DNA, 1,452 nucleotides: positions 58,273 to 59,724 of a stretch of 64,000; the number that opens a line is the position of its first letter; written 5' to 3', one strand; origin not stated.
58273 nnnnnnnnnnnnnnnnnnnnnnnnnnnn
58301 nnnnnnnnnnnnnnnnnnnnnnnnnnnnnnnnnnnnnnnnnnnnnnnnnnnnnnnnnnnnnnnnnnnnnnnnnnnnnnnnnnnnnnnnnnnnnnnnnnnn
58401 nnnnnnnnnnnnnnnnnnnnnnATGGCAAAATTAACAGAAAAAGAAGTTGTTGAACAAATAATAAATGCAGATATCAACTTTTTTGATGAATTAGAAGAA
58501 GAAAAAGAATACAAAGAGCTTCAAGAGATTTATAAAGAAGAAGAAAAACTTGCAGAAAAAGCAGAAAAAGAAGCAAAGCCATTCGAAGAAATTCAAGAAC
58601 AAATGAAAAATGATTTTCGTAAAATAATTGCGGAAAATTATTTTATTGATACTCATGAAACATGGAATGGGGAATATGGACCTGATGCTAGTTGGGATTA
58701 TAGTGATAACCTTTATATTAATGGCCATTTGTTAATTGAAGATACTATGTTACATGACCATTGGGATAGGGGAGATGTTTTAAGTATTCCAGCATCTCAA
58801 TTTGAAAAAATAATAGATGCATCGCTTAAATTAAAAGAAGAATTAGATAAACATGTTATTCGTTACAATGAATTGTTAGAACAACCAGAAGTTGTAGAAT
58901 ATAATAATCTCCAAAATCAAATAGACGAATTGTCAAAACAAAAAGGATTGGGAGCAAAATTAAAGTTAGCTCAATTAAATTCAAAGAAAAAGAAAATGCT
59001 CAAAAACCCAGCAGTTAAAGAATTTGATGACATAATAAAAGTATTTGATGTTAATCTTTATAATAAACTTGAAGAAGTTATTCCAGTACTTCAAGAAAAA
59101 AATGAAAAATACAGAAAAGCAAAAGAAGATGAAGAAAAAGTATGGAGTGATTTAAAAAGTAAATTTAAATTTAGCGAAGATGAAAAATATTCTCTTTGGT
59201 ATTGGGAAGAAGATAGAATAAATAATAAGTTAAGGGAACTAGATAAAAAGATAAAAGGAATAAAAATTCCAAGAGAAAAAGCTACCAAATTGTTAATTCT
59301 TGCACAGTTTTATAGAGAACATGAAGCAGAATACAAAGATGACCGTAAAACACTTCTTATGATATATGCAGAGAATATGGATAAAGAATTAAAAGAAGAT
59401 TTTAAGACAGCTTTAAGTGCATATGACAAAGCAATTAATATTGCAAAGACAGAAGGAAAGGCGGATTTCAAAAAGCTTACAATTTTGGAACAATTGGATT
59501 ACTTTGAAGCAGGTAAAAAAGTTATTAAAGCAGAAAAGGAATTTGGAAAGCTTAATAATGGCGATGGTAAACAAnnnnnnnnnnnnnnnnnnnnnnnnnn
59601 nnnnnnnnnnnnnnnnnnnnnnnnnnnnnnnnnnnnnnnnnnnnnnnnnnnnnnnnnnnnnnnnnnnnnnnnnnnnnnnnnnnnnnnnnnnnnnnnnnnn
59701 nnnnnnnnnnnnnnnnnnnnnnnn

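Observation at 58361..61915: Three tandem autonomous cassettes of an unrecognisable protein family (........... / ...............GGGKE)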

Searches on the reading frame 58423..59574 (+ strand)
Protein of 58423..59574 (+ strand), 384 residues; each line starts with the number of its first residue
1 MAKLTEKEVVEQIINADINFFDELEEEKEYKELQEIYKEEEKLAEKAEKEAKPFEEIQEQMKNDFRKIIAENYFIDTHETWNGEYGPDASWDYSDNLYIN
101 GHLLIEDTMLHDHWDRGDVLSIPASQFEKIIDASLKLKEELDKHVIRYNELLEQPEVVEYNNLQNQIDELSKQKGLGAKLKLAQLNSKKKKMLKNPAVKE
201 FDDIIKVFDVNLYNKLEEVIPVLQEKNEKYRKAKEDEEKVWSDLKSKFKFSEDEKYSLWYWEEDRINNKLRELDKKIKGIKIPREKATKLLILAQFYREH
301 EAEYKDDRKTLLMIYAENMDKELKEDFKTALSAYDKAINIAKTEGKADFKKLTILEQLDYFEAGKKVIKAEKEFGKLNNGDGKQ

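Call 3: search_protein_families(library=pfam, proteins=[window:58423-59574:+], max_evalue=1)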
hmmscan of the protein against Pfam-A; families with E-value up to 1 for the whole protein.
window:58423-59574:+ (384 aa): 2 families
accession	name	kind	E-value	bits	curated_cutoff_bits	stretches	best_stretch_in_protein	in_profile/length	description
PF07942.18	CARME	-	0.0049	16.7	27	1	291-326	17-52/268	Carnosine N-methyltransferase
PF06940.17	DUF1287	-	0.071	13.3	25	1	318-381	49-110/163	Domain of unknown function (DUF1287)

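Call 6: search_protein_families(library=ncbifam, proteins=[window:58423-59574:+], max_evalue=1)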
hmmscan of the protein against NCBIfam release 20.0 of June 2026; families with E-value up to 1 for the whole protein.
window:58423-59574:+ (384 aa): 0 families

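Call 7: search_protein_families(library=phrogs, proteins=[window:58423-59574:+], max_evalue=1)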
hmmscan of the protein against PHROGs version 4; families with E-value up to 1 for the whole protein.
window:58423-59574:+ (384 aa): 0 families

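Call 8: search_protein_families(library=padloc, proteins=[window:58423-59574:+], max_evalue=1)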
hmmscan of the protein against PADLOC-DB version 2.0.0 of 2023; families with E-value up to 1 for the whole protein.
window:58423-59574:+ (384 aa): 0 families
